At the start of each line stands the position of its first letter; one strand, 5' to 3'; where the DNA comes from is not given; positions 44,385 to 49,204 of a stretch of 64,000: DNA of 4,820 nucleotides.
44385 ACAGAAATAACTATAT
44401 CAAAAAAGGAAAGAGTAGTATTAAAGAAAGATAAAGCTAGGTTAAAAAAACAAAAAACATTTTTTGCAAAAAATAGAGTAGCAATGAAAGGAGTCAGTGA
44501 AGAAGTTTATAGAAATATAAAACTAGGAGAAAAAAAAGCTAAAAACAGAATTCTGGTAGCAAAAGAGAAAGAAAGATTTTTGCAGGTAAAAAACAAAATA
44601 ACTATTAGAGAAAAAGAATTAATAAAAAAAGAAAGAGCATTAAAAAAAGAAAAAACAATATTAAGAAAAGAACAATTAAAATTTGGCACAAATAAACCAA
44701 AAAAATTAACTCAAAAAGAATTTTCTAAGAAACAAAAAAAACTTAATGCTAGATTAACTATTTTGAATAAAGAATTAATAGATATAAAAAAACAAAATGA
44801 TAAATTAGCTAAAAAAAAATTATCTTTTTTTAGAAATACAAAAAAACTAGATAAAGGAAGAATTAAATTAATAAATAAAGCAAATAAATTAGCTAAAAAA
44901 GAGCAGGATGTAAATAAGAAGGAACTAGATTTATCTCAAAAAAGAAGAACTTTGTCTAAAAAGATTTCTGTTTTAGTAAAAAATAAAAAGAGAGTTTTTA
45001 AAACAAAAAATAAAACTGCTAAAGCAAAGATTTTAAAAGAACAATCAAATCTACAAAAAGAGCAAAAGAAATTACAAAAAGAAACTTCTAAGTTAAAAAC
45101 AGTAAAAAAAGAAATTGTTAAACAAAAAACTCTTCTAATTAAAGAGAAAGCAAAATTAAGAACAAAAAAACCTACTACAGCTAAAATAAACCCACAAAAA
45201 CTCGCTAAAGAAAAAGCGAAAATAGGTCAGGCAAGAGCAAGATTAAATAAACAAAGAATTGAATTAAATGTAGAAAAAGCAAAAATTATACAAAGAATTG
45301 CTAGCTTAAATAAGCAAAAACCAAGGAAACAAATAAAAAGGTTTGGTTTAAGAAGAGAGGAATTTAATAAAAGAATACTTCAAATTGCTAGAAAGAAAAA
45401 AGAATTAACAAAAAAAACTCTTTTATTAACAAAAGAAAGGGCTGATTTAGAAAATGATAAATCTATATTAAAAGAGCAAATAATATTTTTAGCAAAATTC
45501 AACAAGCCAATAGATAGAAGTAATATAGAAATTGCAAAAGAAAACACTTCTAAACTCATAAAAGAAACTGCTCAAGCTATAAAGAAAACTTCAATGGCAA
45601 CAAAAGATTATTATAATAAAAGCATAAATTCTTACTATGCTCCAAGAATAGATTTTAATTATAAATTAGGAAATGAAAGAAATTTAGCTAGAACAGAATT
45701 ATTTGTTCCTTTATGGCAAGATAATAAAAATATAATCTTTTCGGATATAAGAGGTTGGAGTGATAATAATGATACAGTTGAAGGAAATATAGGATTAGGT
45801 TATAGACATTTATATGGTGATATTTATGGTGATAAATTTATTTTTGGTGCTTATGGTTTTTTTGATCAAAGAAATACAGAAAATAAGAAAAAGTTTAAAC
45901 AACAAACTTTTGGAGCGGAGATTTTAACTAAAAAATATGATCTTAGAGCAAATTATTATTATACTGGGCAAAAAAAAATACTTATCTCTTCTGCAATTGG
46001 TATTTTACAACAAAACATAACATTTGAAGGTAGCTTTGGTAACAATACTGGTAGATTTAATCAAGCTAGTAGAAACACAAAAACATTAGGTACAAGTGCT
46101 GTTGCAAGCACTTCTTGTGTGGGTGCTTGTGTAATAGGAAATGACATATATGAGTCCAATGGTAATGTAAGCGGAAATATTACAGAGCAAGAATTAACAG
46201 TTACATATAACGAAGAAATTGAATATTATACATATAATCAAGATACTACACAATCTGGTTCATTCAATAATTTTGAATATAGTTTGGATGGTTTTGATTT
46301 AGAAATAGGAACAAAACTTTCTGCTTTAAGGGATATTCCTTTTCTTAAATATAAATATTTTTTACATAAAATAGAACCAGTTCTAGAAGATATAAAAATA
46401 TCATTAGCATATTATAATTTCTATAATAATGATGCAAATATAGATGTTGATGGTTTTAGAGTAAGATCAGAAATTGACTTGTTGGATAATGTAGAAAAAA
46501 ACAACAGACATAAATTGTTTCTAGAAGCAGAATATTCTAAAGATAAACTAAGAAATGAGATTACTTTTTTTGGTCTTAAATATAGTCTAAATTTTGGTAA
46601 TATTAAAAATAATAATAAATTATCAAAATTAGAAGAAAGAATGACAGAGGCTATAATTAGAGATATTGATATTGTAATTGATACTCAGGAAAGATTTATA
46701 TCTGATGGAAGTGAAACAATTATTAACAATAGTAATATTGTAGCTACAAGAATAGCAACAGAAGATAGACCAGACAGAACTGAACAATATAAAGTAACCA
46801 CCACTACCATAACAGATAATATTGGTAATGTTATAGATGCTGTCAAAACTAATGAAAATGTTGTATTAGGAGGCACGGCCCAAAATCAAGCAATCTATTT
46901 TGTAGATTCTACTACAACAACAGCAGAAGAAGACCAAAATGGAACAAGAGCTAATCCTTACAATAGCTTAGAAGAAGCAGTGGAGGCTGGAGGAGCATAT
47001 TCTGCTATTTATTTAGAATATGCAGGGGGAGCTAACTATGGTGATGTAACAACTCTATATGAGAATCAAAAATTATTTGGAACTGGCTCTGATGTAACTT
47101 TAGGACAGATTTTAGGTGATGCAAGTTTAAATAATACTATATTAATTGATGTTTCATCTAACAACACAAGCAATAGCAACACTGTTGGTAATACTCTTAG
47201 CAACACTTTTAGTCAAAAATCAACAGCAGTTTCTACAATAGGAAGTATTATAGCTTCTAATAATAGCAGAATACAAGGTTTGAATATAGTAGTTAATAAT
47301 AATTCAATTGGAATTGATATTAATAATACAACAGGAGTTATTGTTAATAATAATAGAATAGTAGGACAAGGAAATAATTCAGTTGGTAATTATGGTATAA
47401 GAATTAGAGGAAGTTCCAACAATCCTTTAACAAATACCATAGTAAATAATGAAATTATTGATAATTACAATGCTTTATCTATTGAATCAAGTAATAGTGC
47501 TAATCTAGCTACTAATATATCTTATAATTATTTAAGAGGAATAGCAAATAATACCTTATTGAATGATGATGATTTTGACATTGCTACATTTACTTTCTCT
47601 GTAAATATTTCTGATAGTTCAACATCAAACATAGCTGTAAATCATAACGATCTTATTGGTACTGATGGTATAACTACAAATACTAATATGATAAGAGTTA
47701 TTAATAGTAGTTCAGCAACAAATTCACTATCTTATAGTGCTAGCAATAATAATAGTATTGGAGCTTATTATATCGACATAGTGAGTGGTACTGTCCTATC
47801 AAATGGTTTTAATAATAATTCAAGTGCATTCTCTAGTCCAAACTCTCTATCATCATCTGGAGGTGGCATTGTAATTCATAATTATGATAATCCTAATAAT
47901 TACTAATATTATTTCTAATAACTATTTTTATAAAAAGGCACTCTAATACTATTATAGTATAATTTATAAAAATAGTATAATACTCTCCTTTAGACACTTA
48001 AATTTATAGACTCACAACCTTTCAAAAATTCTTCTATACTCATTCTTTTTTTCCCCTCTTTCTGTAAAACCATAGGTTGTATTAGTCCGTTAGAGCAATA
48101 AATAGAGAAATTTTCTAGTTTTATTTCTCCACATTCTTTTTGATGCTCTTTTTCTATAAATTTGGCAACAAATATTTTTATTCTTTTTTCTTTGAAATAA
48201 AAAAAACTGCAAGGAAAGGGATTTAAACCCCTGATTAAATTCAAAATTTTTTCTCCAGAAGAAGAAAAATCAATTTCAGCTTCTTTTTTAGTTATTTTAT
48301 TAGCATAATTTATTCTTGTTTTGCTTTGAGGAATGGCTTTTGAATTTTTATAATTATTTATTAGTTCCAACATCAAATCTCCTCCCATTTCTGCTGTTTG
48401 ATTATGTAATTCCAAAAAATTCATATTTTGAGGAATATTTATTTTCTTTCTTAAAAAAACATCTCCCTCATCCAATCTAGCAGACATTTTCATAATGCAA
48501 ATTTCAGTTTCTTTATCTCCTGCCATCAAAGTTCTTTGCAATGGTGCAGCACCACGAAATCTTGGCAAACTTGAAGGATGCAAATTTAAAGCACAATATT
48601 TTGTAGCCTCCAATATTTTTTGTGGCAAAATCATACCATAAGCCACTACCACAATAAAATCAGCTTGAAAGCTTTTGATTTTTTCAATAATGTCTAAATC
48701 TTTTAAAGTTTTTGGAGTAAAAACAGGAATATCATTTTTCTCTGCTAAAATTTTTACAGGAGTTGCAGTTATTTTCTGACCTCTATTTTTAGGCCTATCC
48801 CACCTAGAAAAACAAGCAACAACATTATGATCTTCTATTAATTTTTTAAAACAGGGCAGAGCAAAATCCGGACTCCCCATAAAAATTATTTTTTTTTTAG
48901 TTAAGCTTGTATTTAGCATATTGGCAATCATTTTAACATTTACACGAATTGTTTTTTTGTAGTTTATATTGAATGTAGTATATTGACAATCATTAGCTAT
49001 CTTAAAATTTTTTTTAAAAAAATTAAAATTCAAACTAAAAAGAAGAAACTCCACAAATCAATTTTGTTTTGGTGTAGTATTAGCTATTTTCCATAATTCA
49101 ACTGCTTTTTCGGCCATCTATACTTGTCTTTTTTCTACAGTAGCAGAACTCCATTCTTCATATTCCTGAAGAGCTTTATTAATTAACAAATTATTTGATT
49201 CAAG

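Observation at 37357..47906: Tandem giant inverse-autotransporter-like proteins with a beta-helix passenger and a 600-1100-aa poly-lysine N-terminal region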

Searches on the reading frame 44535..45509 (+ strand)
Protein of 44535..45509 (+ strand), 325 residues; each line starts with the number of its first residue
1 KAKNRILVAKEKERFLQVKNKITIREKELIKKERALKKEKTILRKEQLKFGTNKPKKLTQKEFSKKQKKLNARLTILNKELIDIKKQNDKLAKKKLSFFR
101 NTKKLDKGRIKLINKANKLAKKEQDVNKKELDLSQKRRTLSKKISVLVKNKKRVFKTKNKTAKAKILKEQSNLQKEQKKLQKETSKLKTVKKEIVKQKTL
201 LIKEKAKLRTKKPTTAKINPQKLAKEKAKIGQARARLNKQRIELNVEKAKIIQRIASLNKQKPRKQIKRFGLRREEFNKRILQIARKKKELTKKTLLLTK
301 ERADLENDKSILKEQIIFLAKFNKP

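Call 39: search_protein_families(library=pfam, proteins=[window:44535-45509:+], max_evalue=10)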
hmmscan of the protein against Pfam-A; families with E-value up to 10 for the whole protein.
window:44535-45509:+ (325 aa): 0 families

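Call 45: search_protein_representatives(alignment_id=A3)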
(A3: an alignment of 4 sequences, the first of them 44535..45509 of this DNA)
Query: 4 sequences, 343 profile positions. Proteins with E-value up to 0.001 (for the whole library): 47; up to 1e-10: 3; up to 1e-30: 1. The best 47 are listed.
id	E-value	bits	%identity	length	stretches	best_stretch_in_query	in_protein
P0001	1.2e-92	327.2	-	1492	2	2-287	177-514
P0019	3.8e-16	75.7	-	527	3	176-333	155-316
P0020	3.3e-11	59.5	-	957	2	26-338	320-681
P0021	3.9e-10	56.0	-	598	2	158-288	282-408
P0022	6.6e-09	51.9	-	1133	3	63-336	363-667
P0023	1.1e-08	51.2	-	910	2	134-332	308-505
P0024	8.4e-08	48.3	-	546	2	138-218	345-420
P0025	4.2e-07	46.0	-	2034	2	128-329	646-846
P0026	4.9e-07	45.8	-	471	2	77-224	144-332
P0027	7.7e-07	45.1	-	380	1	20-225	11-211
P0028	1.9e-06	43.8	-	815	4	239-338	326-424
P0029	2.2e-06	43.6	-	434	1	110-222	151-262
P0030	3.0e-06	43.2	-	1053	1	129-338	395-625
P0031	3.0e-06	43.2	-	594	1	101-336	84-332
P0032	5.8e-06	42.2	-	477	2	162-283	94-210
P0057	5.0e-04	35.9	-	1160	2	145-341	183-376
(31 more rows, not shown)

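Call 57: predict_structure(alignment_id=A3)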
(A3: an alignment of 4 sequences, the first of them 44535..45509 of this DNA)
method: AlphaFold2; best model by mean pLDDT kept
length: 325 residues; sequences in the alignment: 4
mean_pLDDT: 81.2   pTM: 0.40
mean pLDDT of the five models: 81.2, 78.6, 76.8, 75.8, 71.9
residues with pLDDT >= 90: 102; 70-90: 165; 50-70: 46; < 50: 12
segments of 3 or more residues with pLDDT < 50: 212-217, 266-268
pLDDT, mean of each block of 10 residues (from residue 1): 68 83 92 93 82 63 86 90 86 70 58 82 89 91 90 83 90 93 92 90 75 53 78 89 91 83 54 70 87 92 91 79 57
secondary structure, 60 per line:
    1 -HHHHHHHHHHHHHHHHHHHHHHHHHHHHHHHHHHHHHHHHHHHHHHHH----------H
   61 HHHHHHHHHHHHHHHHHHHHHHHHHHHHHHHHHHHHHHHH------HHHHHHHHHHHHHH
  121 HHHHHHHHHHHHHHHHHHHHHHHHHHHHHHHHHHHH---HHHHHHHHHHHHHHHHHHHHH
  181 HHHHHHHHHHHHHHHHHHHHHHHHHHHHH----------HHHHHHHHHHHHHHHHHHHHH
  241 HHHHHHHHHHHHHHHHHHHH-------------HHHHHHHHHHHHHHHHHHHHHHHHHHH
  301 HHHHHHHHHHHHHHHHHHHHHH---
elements in order: H2-49 H60-100 H107-156 H160-209 H220-260 H274-322

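Call 61: fold_search(model_id=the predicted structure, library=pdb)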
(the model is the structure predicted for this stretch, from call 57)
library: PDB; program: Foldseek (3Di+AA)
matches with E <= 10: 206; with E <= 0.001: 0
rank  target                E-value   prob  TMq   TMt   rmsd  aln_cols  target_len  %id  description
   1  5nnv_C                1.7e-02  0.99  0.23  0.30  35.2       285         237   16  Structure of a Bacillus subtilis Smc coiled coil middle fragment (released 2017-06-21)
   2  5nnv_D                2.3e-02  0.84  0.20  0.25  34.0       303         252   15  Structure of a Bacillus subtilis Smc coiled coil middle fragment (released 2017-06-21)
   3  5xg2                  2.3e-02  0.82  0.18  0.22  31.4       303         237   12  Crystal structure of a coiled-coil segment (residues 345-468 and 694-814) of Pyrococcus yayanosii Smc (released 2017-06-07)
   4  5nnv_B                3.7e-02  0.54  0.14  0.19  32.4       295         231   16  Structure of a Bacillus subtilis Smc coiled coil middle fragment (released 2017-06-21)
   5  7zr1_C                4.1e-02  0.51  0.18  0.10  40.1       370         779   12  Chaetomium thermophilum Mre11-Rad50-Nbs1 complex bound to ATPyS (composite structure) (released 2023-01-11)
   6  7zr1_D                4.8e-02  0.30  0.15  0.07  43.1       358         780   12  Chaetomium thermophilum Mre11-Rad50-Nbs1 complex bound to ATPyS (composite structure) (released 2023-01-11)
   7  6h2x                  5.9e-02  0.41  0.18  0.17  43.9       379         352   12  MukB coiled-coil elbow from E. coli (released 2019-03-06)
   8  8wjo_B                8.6e-02  0.30  0.15  0.17  32.9       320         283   13  Cryo-EM structure of 8-subunit Smc5/6 arm region (released 2024-06-26)
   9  9y6s_7I               1.1e-01  0.44  0.20  0.03  30.5       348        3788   12  96-nm repeat of the Leishmania tarentolae doublet microtubule (released 2025-12-17)
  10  9a69_B                1.1e-01  0.35  0.16  0.08  39.1       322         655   10  Integrative model of MCPB-MCPC by crosslinking MS and deep learning (released 2024-09-18)
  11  8i4v_A                1.3e-01  0.44  0.20  0.22  35.5       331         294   12  Cryo-EM structure of 5-subunit Smc5/6 arm region (released 2024-06-26)
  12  5nnv_A                2.2e-01  0.21  0.14  0.18  31.6       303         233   14  Structure of a Bacillus subtilis Smc coiled coil middle fragment (released 2017-06-21)
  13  7sqc_1K               2.6e-01  0.18  0.17  0.16  50.7       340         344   10  Ciliary C1 central pair apparatus isolated from Chlamydomonas reinhardtii (released 2022-04-13)
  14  7sqc_1J               2.6e-01  0.14  0.14  0.14  51.5       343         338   10  Ciliary C1 central pair apparatus isolated from Chlamydomonas reinhardtii (released 2022-04-13)
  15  8wjo_A                2.9e-01  0.51  0.26  0.26  36.3       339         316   12  Cryo-EM structure of 8-subunit Smc5/6 arm region (released 2024-06-26)
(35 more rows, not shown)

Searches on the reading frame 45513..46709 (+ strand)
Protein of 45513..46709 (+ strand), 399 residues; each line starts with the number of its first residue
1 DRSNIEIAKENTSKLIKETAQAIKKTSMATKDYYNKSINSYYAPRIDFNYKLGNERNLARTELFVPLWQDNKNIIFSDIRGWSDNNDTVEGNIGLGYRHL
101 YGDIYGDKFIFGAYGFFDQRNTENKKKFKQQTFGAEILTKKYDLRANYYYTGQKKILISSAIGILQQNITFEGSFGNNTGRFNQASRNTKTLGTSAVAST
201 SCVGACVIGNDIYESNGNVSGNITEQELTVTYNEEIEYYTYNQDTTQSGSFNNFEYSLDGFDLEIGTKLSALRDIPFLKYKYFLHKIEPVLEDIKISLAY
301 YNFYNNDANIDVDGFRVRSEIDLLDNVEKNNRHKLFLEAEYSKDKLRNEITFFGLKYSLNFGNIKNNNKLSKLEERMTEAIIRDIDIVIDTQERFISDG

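Call 6: search_protein_families(library=pfam, proteins=[window:45513-46709:+], max_evalue=10)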
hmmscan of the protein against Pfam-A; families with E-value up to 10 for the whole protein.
seq(399 aa): 2 families
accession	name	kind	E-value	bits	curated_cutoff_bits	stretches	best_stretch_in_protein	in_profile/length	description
PF11924.14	IAT_beta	-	1.9e-14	54.4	22.3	1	10-151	13-146/279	Inverse autotransporter, beta-domain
PF25706.1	HCMV_UL116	-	0.18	11.4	30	1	176-247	96-167/336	Human cytomegalovirus UL116 protein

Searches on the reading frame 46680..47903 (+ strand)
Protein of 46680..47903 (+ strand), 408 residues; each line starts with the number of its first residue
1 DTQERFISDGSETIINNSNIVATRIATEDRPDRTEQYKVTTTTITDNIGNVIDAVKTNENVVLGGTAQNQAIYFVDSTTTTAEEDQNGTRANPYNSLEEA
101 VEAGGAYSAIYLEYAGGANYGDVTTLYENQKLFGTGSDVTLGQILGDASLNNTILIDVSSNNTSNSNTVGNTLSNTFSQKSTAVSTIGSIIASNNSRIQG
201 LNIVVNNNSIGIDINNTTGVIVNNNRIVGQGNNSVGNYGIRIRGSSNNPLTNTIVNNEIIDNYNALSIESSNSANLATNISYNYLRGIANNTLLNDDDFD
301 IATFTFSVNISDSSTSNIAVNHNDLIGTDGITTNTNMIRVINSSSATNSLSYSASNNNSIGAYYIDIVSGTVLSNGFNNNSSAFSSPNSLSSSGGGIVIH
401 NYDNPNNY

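Call 6: search_protein_families(library=pfam, proteins=[window:46680-47903:+], max_evalue=10)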
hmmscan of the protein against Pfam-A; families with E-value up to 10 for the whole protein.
window:46680-47903:+ (408 aa): 0 families

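Call 59: search_solved_structures(query=A4, max_evalue=1)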
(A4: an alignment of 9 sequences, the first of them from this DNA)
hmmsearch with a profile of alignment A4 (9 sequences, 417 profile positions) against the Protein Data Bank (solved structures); distinct sequences matched with E-value up to 1: 8.
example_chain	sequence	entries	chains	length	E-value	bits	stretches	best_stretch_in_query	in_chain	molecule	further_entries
3vst_A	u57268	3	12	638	0.025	16.9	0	124-238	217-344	Xylosidase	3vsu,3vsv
3jur_A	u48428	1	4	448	0.077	15.3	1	118-265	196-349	Exo-poly-alpha-D-galacturonosidase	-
5olq_A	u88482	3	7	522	0.48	12.7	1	12-137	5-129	Rhamnogalacturonan lyase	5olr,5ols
1ndb_A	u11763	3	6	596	0.54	12.5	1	183-245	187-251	Carnitine Acetyltransferase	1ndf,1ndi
2h3p_A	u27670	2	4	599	0.55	12.5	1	183-245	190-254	carnitine acetyltransferase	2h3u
2h3w_A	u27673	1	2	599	0.55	12.5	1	183-245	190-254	carnitine acetyltransferase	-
1t7n_A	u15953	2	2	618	0.57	12.4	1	183-245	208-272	Carnitine acetyltransferase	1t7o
1t7q_A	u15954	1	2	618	0.57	12.4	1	183-245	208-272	Carnitine acetyltransferase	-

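Call 60: search_protein_families(library=pfam, alignment_id=A4, max_evalue=0.01)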
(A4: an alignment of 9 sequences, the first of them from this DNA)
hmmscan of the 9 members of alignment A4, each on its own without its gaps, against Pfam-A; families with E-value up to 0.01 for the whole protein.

A. member 1, seq(347 aa): 0 families

B. families by the number of members that match (of 9 scanned): 3 families
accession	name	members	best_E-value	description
PF13229.12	Beta_helix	3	8.8e-34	Right handed beta helix region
PF07602.17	DUF1565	2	2.7e-06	Protein of unknown function (DUF1565)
PF05048.19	NosD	1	7.9e-19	Periplasmic copper-binding protein (NosD)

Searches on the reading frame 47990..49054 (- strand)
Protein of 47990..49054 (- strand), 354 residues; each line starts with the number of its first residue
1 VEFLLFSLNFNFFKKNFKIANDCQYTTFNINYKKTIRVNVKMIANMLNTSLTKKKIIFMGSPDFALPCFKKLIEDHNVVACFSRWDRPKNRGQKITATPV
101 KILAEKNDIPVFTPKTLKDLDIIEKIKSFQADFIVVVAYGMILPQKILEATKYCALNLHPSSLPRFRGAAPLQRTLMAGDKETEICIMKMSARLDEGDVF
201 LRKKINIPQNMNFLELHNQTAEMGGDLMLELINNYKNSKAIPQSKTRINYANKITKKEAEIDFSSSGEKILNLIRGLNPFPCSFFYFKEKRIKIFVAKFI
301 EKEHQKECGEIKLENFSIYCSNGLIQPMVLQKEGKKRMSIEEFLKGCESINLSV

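Call 28: search_protein_families(library=ncbifam, proteins=[window:47990-49054:-], max_evalue=0.00001)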
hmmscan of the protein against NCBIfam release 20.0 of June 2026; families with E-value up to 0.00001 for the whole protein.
window:47990-49054:- (354 aa): 7 families
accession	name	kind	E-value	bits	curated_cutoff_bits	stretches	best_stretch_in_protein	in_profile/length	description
TIGR00460.1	fmt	equivalog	4.5e-80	269.1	201.5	1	55-347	2-304/315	methionyl-tRNA formyltransferase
NF005998.1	PRK08125.1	equivalog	2.7e-40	138.4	777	1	76-335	24-284/649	bifunctional UDP-4-amino-4-deoxy-L-arabinose formyltransferase/UDP-glucuronic acid oxidase ArnA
NF005414.0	PRK06988.1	equivalog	6.8e-32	110.7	316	1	53-339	2-297/311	formyltransferase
TIGR00639.1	PurN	equivalog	1.4e-13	50.8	150.1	1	111-223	60-172/192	phosphoribosylglycinamide formyltransferase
TIGR00655.1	PurU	equivalog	3.3e-09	36.8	285.95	1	115-218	145-248/280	formyltetrahydrofolate deformylase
NF004684.0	PRK06027.1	subfamily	1.1e-08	35.2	223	1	116-217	151-252/286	formyltetrahydrofolate deformylase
NF005755.0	PRK07579.1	equivalog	1.9e-08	34.4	238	1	117-307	50-244/245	dTDP-4-amino-4,6-dideoxyglucose formyltransferase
